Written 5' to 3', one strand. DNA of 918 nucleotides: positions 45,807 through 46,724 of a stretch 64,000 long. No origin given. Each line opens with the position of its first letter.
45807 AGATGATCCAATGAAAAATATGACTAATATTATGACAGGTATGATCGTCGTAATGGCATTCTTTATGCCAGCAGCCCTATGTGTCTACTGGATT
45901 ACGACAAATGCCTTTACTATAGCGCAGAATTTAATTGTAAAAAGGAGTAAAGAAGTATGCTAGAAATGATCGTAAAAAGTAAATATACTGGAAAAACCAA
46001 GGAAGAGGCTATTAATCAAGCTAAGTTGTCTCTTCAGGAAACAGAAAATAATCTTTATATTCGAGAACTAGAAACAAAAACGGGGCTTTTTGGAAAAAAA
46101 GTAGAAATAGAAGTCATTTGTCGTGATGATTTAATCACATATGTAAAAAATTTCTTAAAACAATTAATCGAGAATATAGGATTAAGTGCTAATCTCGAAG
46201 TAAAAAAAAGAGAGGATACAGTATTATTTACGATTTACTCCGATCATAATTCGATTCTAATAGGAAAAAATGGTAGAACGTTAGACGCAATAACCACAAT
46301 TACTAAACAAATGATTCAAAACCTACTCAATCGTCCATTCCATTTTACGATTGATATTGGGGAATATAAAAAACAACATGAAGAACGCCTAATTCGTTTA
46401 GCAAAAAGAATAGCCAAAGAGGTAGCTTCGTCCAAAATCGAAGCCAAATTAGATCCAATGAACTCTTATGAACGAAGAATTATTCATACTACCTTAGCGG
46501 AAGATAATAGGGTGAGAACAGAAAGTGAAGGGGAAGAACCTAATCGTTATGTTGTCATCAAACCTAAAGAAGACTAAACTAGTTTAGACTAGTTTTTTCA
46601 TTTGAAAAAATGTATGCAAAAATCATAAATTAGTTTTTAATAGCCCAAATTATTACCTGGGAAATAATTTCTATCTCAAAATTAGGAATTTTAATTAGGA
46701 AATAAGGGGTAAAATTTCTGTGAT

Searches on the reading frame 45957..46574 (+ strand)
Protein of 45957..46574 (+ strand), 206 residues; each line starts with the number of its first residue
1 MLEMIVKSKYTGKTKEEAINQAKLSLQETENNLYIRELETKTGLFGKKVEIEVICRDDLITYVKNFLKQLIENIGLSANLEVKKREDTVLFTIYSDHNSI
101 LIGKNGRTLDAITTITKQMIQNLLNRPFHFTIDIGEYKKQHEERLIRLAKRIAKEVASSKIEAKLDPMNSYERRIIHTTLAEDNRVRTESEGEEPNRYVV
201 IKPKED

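Call 37: search_protein_families(library=pfam, proteins=[window:45957-46574:+], max_evalue=0.00001)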
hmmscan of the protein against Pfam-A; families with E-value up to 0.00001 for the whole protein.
window:45957-46574:+ (206 aa): 3 families
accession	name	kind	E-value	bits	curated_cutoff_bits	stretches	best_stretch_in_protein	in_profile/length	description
PF01424.28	R3H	-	3.6e-22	78.6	26.8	1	144-203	2-60/60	R3H domain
PF13083.13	KH_KhpA-B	-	1.2e-08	35.2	32.1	1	62-121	3-63/73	KhpA/KhpB, KH domain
PF07650.23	KH_2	-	1.3e-08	35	22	1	64-127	3-65/78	KH domain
